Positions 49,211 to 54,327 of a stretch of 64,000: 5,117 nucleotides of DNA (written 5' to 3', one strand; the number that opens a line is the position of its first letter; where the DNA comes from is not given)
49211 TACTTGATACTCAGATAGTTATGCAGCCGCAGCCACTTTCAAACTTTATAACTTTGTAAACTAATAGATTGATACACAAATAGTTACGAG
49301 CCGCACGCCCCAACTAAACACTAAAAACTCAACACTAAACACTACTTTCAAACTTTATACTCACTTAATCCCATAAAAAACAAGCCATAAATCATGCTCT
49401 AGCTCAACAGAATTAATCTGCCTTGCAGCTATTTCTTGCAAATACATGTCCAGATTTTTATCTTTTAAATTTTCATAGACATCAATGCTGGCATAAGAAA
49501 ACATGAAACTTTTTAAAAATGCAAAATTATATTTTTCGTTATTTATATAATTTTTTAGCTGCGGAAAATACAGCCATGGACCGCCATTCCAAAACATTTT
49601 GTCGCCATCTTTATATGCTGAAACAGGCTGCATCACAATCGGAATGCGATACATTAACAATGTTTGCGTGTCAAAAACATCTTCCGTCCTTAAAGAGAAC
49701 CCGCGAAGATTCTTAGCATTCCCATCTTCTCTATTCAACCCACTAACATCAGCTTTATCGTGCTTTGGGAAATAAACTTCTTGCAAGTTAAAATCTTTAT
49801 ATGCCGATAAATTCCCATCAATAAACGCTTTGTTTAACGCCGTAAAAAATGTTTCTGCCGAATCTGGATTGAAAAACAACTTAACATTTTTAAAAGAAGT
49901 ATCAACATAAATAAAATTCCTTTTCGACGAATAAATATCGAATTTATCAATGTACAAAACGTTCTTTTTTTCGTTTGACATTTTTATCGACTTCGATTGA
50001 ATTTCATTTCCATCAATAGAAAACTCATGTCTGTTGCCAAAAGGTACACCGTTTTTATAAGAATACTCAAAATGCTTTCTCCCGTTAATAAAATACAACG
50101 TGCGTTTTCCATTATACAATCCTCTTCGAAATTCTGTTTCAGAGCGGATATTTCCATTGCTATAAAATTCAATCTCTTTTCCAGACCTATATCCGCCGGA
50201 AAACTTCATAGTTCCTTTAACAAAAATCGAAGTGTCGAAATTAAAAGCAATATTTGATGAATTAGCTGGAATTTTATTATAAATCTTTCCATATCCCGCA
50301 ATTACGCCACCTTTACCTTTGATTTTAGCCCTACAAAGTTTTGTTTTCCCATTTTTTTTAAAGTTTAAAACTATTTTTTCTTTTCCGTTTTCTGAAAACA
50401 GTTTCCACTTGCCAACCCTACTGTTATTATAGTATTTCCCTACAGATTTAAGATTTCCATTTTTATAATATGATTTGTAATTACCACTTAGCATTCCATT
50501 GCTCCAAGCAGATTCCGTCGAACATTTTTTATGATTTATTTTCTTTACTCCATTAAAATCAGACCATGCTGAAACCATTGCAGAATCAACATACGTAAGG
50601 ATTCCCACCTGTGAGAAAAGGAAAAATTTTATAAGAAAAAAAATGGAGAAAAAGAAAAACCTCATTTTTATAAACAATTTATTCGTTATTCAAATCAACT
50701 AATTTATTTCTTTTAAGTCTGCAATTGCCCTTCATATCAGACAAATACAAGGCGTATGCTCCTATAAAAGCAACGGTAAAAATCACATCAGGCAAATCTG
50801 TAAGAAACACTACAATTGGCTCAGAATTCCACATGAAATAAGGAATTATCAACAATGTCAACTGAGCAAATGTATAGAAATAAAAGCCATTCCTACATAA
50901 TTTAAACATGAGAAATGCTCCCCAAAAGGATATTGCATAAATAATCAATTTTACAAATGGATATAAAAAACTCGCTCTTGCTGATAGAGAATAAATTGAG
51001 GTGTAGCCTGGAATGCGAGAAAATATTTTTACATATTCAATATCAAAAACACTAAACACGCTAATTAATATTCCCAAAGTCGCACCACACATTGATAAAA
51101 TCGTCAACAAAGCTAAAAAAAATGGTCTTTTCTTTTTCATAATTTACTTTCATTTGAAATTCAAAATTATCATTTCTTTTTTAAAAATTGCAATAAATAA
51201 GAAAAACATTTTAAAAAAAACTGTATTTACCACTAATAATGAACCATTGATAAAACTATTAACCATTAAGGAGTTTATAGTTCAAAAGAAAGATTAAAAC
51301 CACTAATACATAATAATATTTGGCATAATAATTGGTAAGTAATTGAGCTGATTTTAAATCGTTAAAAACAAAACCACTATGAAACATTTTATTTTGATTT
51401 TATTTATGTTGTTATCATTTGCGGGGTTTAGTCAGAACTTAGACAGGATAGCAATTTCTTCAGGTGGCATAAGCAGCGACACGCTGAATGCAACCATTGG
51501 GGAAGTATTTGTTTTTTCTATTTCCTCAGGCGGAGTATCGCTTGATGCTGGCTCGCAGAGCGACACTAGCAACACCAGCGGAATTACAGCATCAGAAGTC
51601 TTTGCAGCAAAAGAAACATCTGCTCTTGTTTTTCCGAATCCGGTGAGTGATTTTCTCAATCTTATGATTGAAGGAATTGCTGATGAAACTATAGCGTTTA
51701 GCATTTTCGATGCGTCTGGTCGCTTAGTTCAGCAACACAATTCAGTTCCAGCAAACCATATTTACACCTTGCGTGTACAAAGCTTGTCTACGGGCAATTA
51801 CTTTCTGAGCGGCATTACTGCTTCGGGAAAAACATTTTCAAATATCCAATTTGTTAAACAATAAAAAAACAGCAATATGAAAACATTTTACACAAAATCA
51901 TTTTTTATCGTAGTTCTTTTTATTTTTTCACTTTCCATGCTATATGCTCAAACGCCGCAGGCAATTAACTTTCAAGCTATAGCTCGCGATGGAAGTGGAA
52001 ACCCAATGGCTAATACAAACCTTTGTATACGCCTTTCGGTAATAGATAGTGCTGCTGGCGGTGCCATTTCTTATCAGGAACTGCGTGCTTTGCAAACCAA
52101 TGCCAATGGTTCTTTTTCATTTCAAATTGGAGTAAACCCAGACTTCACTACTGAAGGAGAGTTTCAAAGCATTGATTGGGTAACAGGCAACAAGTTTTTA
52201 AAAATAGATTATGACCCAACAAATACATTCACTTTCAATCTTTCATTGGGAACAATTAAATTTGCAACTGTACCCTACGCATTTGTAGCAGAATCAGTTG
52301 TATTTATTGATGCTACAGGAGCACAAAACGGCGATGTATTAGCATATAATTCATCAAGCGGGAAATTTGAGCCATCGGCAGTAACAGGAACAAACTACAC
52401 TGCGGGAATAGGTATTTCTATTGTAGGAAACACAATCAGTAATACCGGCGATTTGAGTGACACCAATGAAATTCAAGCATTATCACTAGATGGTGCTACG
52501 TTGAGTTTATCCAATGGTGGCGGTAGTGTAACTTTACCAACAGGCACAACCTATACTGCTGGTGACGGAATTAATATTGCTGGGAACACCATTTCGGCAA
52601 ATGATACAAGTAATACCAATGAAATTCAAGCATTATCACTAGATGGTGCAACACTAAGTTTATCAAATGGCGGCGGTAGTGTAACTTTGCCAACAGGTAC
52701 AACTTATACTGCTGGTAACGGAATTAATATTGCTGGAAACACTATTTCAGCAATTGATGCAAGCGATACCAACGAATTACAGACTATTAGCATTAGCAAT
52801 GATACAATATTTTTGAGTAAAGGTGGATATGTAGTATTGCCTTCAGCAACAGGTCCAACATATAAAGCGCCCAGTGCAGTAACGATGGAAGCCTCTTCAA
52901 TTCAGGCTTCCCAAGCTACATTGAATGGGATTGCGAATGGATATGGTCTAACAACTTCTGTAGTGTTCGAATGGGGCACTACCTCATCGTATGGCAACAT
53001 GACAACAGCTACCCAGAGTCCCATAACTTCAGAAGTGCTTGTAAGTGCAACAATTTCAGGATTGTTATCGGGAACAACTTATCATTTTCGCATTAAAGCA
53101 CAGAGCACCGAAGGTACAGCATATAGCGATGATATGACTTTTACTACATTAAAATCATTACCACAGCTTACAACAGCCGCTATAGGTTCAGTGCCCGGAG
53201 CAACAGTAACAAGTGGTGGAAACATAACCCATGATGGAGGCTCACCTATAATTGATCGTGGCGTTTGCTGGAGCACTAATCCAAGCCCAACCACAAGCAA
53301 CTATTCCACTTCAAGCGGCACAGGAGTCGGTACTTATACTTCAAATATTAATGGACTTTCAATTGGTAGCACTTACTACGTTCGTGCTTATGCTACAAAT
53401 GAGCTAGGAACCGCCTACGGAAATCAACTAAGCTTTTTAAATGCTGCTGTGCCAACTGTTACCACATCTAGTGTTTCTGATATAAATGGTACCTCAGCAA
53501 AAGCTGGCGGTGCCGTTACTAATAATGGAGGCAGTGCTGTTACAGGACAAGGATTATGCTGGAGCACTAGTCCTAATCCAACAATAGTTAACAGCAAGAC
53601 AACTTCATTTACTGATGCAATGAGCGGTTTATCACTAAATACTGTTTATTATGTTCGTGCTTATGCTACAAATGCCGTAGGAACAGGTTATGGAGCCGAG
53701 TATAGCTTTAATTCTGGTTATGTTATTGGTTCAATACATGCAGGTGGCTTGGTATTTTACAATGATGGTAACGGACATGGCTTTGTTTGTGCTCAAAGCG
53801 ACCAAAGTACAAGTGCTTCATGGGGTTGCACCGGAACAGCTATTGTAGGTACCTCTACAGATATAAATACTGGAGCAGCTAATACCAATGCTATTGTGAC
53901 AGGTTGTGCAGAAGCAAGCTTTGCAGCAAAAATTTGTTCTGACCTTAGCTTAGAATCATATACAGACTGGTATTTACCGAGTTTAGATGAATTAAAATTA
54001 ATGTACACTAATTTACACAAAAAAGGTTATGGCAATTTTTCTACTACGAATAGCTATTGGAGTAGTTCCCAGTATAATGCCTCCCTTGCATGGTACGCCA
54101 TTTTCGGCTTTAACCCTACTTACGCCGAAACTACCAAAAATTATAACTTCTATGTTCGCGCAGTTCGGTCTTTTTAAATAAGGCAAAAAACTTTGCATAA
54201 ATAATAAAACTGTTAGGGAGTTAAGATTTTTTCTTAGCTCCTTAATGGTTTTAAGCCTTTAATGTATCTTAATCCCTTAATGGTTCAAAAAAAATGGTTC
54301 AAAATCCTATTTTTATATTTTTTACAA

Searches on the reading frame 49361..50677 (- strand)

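Call 42: search_protein_families(library=pfam, proteins=[window:49361-50677:-], max_evalue=0.001)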
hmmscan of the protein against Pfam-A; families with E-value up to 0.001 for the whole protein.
window:49361-50677:- (438 aa): 1 family
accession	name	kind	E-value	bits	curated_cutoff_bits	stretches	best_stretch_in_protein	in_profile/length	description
PF07661.19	MORN_2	-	1.2e-06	28.5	29.6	0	166-183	3-20/22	MORN repeat variant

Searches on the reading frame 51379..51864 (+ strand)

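Call 42: search_protein_families(library=pfam, proteins=[window:51379-51864:+], max_evalue=0.001)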
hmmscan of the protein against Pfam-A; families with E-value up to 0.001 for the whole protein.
window:51379-51864:+ (161 aa): 1 family
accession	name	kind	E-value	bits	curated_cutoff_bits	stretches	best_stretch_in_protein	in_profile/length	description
PF18962.6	Por_Secre_tail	-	1.9e-11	44.5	27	1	84-152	1-69/75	Secretion system C-terminal sorting domain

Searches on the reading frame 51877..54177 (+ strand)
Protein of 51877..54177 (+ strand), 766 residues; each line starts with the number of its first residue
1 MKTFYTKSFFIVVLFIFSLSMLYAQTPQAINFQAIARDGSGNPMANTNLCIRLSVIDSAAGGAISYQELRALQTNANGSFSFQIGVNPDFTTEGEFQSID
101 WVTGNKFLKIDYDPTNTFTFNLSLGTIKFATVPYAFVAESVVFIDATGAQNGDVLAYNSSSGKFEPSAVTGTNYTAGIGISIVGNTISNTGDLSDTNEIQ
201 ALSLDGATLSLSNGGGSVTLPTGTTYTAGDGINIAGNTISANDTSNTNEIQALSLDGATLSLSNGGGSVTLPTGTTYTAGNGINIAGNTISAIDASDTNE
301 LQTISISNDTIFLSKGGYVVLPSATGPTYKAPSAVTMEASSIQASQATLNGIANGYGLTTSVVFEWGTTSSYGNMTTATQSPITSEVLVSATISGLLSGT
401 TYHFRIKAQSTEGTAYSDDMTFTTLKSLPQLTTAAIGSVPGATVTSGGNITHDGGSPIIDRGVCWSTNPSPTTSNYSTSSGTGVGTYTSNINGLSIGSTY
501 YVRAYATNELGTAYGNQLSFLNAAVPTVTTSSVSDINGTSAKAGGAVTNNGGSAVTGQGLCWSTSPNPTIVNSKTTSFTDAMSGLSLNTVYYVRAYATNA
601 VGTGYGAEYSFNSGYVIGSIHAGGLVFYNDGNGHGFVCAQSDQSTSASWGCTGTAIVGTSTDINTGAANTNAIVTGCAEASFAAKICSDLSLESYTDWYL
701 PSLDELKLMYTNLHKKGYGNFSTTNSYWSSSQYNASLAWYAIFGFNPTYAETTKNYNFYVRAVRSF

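Call 42: search_protein_families(library=pfam, proteins=[window:51877-54177:+], max_evalue=0.001)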
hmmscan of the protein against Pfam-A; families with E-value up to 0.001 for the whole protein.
window:51877-54177:+ (766 aa): 5 families
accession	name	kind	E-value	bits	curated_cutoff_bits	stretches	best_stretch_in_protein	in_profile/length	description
PF07603.17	Lcl_C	-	2e-08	35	34.9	1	675-764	23-117/117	Lcl C-terminal domain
PF07523.18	Big_3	-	3.3e-05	24.5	21.2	0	221-262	3-41/68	Bacterial Ig-like domain (group 3)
PF16656.11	Pur_ac_phosph_N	-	5.3e-05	24.1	30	1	365-424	31-93/93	Purple acid Phosphatase, N-terminal domain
PF25059.1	FN3_DSCAM-DSCAML_C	-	0.00013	22.7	39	0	390-426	46-81/89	DSCAM/DSCAML C-terminal Fn3-like domain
PF00041.27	fn3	-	0.00017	22.2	25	0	382-417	42-78/84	Fibronectin type III domain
